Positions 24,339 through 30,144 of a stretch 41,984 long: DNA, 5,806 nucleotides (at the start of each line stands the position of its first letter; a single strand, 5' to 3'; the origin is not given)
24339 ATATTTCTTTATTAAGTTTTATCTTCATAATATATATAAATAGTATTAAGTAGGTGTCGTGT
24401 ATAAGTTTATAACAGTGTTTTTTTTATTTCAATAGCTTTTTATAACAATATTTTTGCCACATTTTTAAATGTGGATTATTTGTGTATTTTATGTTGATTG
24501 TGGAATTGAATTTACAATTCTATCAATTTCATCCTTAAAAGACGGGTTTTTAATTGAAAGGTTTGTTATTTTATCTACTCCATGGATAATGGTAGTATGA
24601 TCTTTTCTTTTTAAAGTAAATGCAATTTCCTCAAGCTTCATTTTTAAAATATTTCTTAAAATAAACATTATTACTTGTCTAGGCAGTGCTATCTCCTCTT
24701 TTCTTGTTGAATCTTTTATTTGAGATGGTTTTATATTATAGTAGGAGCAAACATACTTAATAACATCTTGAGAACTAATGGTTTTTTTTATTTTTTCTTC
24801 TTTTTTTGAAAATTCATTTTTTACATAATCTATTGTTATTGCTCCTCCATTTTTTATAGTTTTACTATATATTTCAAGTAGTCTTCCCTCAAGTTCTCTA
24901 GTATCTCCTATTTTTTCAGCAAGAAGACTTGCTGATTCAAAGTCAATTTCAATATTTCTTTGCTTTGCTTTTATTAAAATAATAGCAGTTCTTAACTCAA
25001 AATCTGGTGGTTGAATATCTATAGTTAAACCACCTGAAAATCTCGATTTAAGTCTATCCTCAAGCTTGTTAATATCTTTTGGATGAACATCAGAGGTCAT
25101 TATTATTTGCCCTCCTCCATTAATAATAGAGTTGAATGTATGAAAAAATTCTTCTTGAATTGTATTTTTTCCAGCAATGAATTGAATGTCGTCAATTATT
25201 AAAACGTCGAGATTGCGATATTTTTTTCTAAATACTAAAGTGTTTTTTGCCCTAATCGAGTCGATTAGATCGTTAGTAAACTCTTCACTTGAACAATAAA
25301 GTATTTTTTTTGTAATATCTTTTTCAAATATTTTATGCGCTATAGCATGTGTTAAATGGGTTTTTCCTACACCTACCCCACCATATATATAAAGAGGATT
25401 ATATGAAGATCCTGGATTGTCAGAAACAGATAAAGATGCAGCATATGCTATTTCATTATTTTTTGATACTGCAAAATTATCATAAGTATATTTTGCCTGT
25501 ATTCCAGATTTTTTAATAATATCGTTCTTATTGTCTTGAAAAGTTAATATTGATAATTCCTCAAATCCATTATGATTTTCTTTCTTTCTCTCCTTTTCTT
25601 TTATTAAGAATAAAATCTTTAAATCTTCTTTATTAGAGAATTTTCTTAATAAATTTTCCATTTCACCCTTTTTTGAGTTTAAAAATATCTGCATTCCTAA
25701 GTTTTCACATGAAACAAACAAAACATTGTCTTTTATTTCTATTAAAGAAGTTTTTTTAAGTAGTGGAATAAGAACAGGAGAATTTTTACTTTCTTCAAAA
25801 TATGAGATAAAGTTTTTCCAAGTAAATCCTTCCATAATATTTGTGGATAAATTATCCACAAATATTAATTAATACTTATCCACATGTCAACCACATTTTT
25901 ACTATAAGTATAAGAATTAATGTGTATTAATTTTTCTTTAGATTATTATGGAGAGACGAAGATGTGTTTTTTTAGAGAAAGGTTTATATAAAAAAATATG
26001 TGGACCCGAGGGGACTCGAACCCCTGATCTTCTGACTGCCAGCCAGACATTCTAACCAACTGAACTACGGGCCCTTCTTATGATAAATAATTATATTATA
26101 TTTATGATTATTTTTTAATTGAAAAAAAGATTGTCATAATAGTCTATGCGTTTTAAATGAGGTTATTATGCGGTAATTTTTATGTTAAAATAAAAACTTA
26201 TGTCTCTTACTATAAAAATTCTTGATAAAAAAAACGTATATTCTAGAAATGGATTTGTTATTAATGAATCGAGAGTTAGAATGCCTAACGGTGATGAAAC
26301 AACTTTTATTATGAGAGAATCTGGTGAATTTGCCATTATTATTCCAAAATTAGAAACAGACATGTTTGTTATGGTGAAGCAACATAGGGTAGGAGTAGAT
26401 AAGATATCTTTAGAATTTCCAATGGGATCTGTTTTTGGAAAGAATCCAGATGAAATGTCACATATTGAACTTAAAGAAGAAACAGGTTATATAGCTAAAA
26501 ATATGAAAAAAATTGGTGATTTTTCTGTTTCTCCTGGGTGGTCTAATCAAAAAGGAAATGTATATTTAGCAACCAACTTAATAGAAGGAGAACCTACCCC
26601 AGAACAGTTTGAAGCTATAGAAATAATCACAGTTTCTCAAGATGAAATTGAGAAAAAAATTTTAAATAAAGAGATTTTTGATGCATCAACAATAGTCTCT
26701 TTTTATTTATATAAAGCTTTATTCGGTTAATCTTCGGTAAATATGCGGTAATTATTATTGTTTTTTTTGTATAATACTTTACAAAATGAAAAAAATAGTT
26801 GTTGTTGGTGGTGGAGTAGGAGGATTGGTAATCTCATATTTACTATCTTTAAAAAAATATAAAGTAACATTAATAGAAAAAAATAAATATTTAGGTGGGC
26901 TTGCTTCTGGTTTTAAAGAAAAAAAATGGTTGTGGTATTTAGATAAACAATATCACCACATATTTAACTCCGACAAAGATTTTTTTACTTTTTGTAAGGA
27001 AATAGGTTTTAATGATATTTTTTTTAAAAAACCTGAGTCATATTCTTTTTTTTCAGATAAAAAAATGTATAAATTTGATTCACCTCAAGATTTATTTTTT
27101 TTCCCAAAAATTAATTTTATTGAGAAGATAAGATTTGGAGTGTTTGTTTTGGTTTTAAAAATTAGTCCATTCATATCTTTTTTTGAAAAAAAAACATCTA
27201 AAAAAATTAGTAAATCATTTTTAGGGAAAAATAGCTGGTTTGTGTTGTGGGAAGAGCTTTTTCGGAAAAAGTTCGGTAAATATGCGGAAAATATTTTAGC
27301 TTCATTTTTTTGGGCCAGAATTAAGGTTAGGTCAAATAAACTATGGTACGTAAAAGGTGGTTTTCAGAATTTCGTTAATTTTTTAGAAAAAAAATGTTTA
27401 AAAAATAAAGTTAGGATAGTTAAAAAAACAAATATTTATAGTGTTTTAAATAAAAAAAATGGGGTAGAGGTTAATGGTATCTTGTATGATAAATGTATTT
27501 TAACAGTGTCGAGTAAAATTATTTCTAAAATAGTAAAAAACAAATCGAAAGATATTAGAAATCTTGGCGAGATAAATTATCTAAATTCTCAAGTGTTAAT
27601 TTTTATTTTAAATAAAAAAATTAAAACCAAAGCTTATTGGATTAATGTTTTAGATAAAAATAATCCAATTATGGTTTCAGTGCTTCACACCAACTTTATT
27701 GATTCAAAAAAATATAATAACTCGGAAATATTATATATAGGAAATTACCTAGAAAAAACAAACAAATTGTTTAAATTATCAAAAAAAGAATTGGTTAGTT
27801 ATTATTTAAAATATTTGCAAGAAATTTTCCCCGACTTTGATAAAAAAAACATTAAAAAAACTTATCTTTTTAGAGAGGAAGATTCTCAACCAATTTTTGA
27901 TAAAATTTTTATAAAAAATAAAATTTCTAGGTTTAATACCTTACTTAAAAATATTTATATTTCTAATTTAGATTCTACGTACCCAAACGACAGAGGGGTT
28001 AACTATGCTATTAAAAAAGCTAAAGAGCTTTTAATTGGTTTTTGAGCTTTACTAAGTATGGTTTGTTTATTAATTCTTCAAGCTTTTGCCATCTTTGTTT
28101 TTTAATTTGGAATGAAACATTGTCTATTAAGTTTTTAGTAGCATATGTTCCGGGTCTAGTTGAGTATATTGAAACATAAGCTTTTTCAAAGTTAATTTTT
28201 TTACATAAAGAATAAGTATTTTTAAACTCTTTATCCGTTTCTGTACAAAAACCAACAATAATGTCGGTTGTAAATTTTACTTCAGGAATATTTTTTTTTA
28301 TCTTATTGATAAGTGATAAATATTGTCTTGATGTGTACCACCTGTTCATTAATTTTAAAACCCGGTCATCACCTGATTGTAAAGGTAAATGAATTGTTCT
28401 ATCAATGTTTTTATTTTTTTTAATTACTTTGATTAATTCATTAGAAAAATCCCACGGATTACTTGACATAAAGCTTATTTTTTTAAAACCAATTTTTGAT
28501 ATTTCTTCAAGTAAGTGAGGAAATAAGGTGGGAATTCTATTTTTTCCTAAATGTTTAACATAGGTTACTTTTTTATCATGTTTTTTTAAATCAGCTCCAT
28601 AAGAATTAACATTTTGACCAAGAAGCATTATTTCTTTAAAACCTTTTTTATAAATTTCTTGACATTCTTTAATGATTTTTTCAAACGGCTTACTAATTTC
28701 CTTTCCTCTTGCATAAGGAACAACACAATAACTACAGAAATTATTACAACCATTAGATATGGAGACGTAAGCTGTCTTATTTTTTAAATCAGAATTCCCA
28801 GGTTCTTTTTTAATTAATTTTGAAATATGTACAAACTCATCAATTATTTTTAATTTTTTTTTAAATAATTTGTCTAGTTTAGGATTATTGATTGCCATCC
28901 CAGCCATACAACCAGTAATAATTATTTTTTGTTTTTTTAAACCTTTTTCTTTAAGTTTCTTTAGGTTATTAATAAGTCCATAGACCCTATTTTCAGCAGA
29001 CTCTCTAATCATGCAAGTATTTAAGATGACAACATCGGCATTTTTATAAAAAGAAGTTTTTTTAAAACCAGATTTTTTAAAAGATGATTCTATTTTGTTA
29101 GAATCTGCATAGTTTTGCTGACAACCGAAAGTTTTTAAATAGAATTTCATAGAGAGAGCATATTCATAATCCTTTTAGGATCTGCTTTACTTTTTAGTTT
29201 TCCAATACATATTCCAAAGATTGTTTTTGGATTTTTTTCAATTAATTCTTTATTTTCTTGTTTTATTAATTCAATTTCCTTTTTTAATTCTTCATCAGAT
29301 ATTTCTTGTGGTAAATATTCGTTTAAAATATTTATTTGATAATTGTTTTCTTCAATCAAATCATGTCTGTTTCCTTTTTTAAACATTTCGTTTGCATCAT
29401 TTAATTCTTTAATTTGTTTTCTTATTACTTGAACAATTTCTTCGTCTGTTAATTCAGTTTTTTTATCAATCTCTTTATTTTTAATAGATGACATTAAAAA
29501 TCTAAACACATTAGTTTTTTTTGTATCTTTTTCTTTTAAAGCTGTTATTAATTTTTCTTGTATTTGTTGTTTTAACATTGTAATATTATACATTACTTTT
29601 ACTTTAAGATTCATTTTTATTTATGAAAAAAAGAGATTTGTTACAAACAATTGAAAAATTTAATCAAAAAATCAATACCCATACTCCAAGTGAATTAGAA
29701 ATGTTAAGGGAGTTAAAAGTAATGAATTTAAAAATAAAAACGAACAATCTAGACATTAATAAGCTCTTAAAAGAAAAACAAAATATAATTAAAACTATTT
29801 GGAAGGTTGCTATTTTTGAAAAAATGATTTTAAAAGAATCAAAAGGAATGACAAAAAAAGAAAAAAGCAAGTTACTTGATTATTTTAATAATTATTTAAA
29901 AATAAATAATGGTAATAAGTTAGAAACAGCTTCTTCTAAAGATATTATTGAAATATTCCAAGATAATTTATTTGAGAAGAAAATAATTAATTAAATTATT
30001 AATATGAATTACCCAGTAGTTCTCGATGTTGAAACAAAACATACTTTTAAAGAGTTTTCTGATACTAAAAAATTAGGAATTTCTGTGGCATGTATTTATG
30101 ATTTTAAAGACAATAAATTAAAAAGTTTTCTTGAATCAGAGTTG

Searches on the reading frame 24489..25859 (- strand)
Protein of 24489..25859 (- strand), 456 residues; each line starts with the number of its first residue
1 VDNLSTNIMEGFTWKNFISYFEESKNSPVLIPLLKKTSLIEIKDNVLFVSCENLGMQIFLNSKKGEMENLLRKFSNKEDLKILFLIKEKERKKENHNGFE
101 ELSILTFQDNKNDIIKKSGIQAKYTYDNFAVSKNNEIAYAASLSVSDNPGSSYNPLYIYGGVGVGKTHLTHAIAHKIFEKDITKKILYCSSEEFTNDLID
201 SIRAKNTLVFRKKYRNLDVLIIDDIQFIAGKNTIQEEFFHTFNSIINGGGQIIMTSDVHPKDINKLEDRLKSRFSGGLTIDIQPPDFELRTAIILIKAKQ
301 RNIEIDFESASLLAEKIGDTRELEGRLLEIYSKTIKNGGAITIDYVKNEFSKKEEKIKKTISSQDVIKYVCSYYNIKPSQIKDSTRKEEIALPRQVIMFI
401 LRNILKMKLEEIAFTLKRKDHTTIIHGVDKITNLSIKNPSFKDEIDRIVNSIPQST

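Call 81: search_protein_families(library=pfam, proteins=[window:24489-25859:-], max_evalue=0.0001)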
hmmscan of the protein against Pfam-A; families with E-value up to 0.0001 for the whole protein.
window:24489-25859:- (456 aa): 5 families
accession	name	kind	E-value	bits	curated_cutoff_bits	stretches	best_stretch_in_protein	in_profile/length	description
PF00308.24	Bac_DnaA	-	8.9e-64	215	23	1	121-281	2-162/162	Bacterial DnaA ATPAse domain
PF08299.17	Bac_DnaA_C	-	3.8e-22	78.5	31.5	1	364-431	2-69/69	Bacterial dnaA protein helix-turn-helix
PF00004.35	AAA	-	6.2e-07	30.4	21.2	1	157-247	2-97/131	ATPase family associated with various cellular activities (AAA)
PF01695.23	IstB_IS21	-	2.9e-06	27.4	24.1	1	156-257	95-193/238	IstB-like ATP binding protein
PF13173.12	AAA_14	-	9.3e-05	22.9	27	1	154-274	3-115/129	AAA domain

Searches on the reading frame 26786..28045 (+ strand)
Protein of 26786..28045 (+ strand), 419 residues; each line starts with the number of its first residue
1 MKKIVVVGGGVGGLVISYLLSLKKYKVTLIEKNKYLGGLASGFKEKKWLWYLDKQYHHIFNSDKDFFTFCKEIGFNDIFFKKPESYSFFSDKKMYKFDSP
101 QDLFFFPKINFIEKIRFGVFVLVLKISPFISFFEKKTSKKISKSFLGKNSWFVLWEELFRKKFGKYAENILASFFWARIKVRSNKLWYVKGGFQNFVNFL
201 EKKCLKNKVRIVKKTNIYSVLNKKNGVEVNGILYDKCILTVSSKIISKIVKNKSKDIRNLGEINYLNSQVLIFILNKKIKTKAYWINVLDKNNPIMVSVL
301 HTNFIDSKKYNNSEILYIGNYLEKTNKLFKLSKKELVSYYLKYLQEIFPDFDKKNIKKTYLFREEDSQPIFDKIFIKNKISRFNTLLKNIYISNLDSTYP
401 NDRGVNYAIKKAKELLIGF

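Call 81: search_protein_families(library=pfam, proteins=[window:26786-28045:+], max_evalue=0.0001)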
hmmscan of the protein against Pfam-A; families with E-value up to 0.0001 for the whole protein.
window:26786-28045:+ (419 aa): 3 families
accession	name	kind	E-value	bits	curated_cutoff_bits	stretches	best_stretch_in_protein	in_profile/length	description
PF01593.30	Amino_oxidase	-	1.9e-15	57.5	19.8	1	12-353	2-369/443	Flavin containing amine oxidoreductase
PF13450.12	NAD_binding_8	-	1.3e-10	41.8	21.9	1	6-72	1-67/68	NAD(P)-binding Rossmann-like domain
PF01266.30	DAO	-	1.8e-07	31.5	27.9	1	3-45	1-43/353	FAD dependent oxidoreductase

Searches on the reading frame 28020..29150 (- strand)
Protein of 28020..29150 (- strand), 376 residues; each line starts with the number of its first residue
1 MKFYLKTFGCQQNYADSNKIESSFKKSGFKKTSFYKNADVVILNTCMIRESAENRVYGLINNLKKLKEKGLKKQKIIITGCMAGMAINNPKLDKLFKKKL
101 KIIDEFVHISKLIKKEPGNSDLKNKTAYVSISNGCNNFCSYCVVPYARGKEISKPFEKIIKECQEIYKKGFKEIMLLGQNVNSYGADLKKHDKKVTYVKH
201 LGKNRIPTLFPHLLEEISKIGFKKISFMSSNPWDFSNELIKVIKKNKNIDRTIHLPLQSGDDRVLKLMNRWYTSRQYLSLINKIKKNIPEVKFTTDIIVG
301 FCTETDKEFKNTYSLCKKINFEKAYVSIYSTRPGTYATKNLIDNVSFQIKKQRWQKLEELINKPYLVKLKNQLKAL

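Call 81: search_protein_families(library=pfam, proteins=[window:28020-29150:-], max_evalue=0.0001)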
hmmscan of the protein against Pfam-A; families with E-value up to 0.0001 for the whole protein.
window:28020-29150:- (376 aa): 2 families
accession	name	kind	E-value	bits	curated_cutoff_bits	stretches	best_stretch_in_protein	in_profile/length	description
PF04055.27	Radical_SAM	-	2.2e-28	100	29.5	1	129-315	1-165/166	Radical SAM superfamily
PF00919.26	UPF0004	-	6.9e-25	87.4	27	1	2-85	1-81/98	Uncharacterized protein family UPF0004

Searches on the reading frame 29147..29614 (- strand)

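Call 81: search_protein_families(library=pfam, proteins=[window:29147-29614:-], max_evalue=0.0001)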
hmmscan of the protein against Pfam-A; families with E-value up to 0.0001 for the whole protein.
window:29147-29614:- (155 aa): 1 family
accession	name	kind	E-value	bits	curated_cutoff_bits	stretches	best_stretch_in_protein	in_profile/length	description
PF09424.15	YqeY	-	4.8e-30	105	27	1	15-152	1-138/143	Yqey-like protein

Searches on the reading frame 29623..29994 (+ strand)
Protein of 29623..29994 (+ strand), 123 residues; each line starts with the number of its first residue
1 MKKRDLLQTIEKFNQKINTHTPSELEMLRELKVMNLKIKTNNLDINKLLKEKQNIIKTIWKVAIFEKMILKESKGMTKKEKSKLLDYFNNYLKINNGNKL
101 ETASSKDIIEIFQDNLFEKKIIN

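Call 3: search_protein_families(library=pfam, proteins=[window:29623-29994:+], max_evalue=1)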
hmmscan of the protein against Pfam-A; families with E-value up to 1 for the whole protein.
window:29623-29994:+ (123 aa): 2 families
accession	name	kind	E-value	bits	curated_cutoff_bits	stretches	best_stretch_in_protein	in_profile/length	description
PF10184.16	DUF2358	-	0.032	14.9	24.3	1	26-74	45-94/113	Uncharacterized conserved protein (DUF2358)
PF06246.17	Isy1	-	0.22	11.5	25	1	6-60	41-95/253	Isy1-like splicing family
